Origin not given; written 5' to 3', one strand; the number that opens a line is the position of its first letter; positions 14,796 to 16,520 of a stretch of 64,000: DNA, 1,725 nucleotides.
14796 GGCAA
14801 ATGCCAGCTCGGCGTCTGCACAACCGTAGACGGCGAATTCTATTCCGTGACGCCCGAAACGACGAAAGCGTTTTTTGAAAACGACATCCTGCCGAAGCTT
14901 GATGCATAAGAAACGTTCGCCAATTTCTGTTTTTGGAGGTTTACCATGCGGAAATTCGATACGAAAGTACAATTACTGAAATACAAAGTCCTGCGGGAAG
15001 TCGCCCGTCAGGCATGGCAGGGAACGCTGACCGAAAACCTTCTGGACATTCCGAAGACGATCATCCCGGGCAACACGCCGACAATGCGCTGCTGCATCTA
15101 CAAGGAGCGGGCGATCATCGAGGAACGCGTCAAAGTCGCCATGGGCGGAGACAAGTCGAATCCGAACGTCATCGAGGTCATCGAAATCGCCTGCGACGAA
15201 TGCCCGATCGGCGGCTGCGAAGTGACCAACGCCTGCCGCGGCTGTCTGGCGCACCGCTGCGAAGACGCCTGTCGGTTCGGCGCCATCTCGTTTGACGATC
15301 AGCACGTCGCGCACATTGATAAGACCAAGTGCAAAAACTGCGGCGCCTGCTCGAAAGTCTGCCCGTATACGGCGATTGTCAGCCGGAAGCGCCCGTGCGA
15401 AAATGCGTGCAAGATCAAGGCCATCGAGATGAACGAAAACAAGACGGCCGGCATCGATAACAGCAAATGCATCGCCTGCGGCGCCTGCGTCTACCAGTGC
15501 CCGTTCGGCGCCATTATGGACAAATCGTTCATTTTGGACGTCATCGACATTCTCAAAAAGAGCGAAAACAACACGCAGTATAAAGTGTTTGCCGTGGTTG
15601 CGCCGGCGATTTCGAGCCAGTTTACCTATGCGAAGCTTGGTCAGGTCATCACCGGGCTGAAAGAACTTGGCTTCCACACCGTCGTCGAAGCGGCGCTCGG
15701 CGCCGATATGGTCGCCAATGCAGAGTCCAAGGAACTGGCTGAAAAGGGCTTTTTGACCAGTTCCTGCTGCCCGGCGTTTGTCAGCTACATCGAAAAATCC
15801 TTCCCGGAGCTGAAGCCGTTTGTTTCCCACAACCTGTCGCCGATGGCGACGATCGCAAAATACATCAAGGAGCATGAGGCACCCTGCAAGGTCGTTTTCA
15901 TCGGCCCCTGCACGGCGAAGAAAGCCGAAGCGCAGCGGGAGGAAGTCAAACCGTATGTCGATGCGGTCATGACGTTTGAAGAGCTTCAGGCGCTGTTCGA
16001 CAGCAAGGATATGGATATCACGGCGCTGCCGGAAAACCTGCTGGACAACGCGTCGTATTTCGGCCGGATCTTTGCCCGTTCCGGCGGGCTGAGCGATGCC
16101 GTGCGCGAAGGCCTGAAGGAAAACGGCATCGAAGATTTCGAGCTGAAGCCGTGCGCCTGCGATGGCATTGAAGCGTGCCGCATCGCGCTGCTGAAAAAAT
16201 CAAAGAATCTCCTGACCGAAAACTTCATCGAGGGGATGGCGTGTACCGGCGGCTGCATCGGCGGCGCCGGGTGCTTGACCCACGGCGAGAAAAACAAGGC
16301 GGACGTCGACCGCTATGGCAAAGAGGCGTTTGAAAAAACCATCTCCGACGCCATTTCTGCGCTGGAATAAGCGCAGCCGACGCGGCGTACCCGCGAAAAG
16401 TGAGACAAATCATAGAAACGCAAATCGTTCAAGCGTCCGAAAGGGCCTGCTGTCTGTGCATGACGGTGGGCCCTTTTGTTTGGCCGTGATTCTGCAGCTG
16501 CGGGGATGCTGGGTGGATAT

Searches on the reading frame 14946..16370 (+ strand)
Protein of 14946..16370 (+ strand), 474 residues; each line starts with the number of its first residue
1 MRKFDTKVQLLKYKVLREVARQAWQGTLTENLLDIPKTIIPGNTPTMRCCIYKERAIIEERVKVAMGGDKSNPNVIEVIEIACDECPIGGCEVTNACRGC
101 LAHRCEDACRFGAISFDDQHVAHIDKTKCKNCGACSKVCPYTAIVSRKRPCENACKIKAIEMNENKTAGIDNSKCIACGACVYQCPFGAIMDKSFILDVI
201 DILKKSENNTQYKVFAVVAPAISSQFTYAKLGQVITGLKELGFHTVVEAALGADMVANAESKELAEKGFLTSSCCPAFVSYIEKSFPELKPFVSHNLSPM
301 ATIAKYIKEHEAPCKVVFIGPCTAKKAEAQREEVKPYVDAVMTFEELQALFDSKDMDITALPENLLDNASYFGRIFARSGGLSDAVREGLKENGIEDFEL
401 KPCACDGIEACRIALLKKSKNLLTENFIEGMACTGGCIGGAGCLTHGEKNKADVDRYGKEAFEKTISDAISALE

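Call 13: search_protein_families(library=pfam, proteins=[window:14946-16370:+])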
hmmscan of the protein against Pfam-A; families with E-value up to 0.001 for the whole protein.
window:14946-16370:+ (474 aa): 12 families
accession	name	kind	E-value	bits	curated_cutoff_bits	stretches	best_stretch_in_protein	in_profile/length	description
PF02906.19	Fe_hyd_lg_C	-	3.8e-61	207.3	22.1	1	213-441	2-245/245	Iron only hydrogenase large subunit, C-terminal domain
PF12838.12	Fer4_7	-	6e-12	46.3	27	2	97-143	2-52/52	4Fe-4S dicluster domain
PF00037.32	Fer4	-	6.1e-12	45.3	21.1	2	170-190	3-23/24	4Fe-4S binding domain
PF12837.12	Fer4_6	-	2.5e-10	40.2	25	2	168-190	2-24/24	4Fe-4S binding domain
PF25160.1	LdpA_Fe-S-bd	-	3.2e-08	33.7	27.6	1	148-194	6-47/49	LdpA Fe-S cluster-binding domain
PF13484.11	Fer4_16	-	5.2e-08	34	30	1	128-187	1-65/66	4Fe-4S double cluster binding domain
PF12797.12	Fer4_2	-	4.5e-07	29.8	24.5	2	123-141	4-22/22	4Fe-4S binding domain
PF13237.11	Fer4_10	-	6e-07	29.7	25.5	1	124-186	4-53/53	4Fe-4S dicluster domain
PF14697.11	Fer4_21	-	9.7e-07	29.3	35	1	151-190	14-57/59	4Fe-4S dicluster domain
PF13187.11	Fer4_9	-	2e-06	28.2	27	2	96-144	1-52/52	4Fe-4S dicluster domain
PF13534.11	Fer4_17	-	0.0003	21.7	22.2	1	128-186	1-57/61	4Fe-4S dicluster domain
PF13183.11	Fer4_8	-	0.00046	21.1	27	0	127-188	3-67/68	4Fe-4S dicluster domain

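Call 15: find_encoding_contigs(protein=window:14946-16370:+, flank=10000, max_places=10)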
Protein window:14946-16370:+ (474 aa): 22 contigs read that carry it; 10 places shown.
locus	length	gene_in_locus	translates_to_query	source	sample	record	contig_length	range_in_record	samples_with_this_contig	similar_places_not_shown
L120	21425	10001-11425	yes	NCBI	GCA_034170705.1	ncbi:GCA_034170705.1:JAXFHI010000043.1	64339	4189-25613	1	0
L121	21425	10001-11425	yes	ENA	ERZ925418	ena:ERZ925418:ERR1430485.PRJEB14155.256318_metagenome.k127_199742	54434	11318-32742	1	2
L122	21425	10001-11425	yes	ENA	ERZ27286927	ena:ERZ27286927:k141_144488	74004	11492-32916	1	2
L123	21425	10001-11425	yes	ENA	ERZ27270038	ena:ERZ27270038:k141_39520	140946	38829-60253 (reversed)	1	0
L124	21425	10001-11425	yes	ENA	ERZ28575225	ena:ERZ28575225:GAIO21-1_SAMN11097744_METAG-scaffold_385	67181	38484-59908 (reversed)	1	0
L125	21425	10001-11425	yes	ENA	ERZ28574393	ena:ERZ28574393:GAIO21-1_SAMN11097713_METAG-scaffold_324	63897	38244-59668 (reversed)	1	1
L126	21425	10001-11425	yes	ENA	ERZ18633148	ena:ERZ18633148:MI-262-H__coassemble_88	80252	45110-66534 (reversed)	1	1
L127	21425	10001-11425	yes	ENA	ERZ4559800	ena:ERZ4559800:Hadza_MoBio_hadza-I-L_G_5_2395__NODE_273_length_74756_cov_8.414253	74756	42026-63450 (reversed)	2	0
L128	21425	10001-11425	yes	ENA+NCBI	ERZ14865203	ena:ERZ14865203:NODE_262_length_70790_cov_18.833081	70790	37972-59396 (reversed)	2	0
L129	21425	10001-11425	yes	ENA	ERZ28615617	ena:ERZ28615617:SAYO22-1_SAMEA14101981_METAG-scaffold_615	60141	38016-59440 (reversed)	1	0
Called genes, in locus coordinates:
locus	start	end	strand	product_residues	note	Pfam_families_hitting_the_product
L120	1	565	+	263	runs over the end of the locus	PF02754:CCG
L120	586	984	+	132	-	PF12838:Fer4_7 (faint), PF13237:Fer4_10, PF13183:Fer4_8, PF13187:Fer4_9, PF13534:Fer4_17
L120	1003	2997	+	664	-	PF01266:DAO (faint), PF07992:Pyr_redox_2 (faint), PF13450:NAD_binding_8 (faint), PF12797:Fer4_2 (faint), PF13484:Fer4_16 (weak), PF00037:Fer4 (weak), PF12838:Fer4_7, PF13187:Fer4_9 (weak), +2 more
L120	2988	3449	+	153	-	PF02662:FlpD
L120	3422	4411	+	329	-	PF12838:Fer4_7 (faint), PF13534:Fer4_17 (faint), PF00037:Fer4 (faint), PF12797:Fer4_2 (faint), PF13237:Fer4_10 (faint), PF13183:Fer4_8, PF13187:Fer4_9 (weak)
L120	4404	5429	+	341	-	PF13237:Fer4_10 (faint), PF12838:Fer4_7 (faint), PF13187:Fer4_9 (faint), PF13534:Fer4_17 (faint), PF14697:Fer4_21 (faint), PF00037:Fer4 (faint), PF13183:Fer4_8 (weak), PF17179:Fer4_22, +1 more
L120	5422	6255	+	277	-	PF00970:FAD_binding_6 (weak), PF00175:NAD_binding_1, PF10418:DHODB_Fe-S_bind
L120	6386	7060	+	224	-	PF12838:Fer4_7 (weak), PF13187:Fer4_9 (weak)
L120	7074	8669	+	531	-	PF00890:FAD_binding_2, PF01266:DAO (weak), PF03486:HI0933_like (weak), PF07992:Pyr_redox_2 (faint), PF12831:FAD_oxidored (faint)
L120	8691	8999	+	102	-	-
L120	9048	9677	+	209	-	PF06971:Put_DNA-bind_N, PF02629:CoA_binding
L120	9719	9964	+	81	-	PF01257:2Fe-2S_thioredx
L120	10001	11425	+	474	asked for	PF12838:Fer4_7 (weak), PF00037:Fer4 (weak), PF12837:Fer4_6 (weak), PF13237:Fer4_10 (weak), PF13484:Fer4_16 (weak), PF12838:Fer4_7 (weak), PF00037:Fer4, PF02906:Fe_hyd_lg_C, +5 more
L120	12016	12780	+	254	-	PF00528:BPD_transp_1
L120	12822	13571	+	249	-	PF09818:ABC_ATPase (faint), PF00005:ABC_tran, PF02463:SMC_N (weak), PF13304:AAA_21 (weak)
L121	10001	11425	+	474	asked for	PF12838:Fer4_7 (weak), PF00037:Fer4 (weak), PF12837:Fer4_6 (weak), PF13237:Fer4_10 (weak), PF13484:Fer4_16 (weak), PF12838:Fer4_7 (weak), PF00037:Fer4, PF02906:Fe_hyd_lg_C, +5 more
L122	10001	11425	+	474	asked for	PF12838:Fer4_7 (weak), PF00037:Fer4 (weak), PF12837:Fer4_6 (weak), PF13237:Fer4_10 (weak), PF13484:Fer4_16 (weak), PF12838:Fer4_7 (weak), PF00037:Fer4, PF02906:Fe_hyd_lg_C, +5 more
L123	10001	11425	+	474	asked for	PF12838:Fer4_7 (weak), PF00037:Fer4 (weak), PF12837:Fer4_6 (weak), PF13237:Fer4_10 (weak), PF13484:Fer4_16 (weak), PF12838:Fer4_7 (weak), PF00037:Fer4, PF02906:Fe_hyd_lg_C, +5 more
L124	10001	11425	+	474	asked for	PF12838:Fer4_7 (weak), PF00037:Fer4 (weak), PF12837:Fer4_6 (weak), PF13237:Fer4_10 (weak), PF13484:Fer4_16 (weak), PF12838:Fer4_7 (weak), PF00037:Fer4, PF02906:Fe_hyd_lg_C, +5 more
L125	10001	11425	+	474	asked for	PF12838:Fer4_7 (weak), PF00037:Fer4 (weak), PF12837:Fer4_6 (weak), PF13237:Fer4_10 (weak), PF13484:Fer4_16 (weak), PF12838:Fer4_7 (weak), PF00037:Fer4, PF02906:Fe_hyd_lg_C, +5 more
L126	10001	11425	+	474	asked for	PF12838:Fer4_7 (weak), PF00037:Fer4 (weak), PF12837:Fer4_6 (weak), PF13237:Fer4_10 (weak), PF13484:Fer4_16 (weak), PF12838:Fer4_7 (weak), PF00037:Fer4, PF02906:Fe_hyd_lg_C, +5 more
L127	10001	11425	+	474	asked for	PF12838:Fer4_7 (weak), PF00037:Fer4 (weak), PF12837:Fer4_6 (weak), PF13237:Fer4_10 (weak), PF13484:Fer4_16 (weak), PF12838:Fer4_7 (weak), PF00037:Fer4, PF02906:Fe_hyd_lg_C, +5 more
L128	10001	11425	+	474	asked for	PF12838:Fer4_7 (weak), PF00037:Fer4 (weak), PF12837:Fer4_6 (weak), PF13237:Fer4_10 (weak), PF13484:Fer4_16 (weak), PF12838:Fer4_7 (weak), PF00037:Fer4, PF02906:Fe_hyd_lg_C, +5 more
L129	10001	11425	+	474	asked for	PF12838:Fer4_7 (weak), PF00037:Fer4 (weak), PF12837:Fer4_6 (weak), PF13237:Fer4_10 (weak), PF13484:Fer4_16 (weak), PF12838:Fer4_7 (weak), PF00037:Fer4, PF02906:Fe_hyd_lg_C, +5 more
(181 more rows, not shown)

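Call 28: list_cluster_members(proteins=[window:14946-16370:+, window:35981-37363:+, window:49474-50865:-])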
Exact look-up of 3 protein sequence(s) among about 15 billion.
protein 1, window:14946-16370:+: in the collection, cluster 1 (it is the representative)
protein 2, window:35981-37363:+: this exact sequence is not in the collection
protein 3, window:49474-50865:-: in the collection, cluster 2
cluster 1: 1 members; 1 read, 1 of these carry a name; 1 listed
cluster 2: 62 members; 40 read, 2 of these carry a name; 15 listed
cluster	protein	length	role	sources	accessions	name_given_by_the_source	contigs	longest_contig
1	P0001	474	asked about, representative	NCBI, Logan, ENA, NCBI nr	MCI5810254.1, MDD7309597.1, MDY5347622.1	MAG: 4Fe-4S dicluster domain-containing protein [Clostridiales bacterium] | 4Fe-4S dicluster domain-containing protein [Clostridiales bacterium]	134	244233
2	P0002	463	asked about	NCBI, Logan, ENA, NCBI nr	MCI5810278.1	MAG: MBOAT family protein [Clostridiales bacterium] | MBOAT family protein [Clostridiales bacterium]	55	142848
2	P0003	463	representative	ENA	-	-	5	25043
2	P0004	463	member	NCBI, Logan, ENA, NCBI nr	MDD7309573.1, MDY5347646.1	MAG: MBOAT family protein [Eubacteriales bacterium] | MBOAT family protein [Eubacteriales bacterium]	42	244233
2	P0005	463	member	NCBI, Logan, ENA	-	-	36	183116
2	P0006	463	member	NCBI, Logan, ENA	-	-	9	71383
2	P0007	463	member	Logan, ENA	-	-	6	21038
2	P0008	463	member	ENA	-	-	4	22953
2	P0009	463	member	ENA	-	-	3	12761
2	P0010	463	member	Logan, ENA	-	-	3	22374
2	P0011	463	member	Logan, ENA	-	-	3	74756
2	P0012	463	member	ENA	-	-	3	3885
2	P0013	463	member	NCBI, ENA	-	-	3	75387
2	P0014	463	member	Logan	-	-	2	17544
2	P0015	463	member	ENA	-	-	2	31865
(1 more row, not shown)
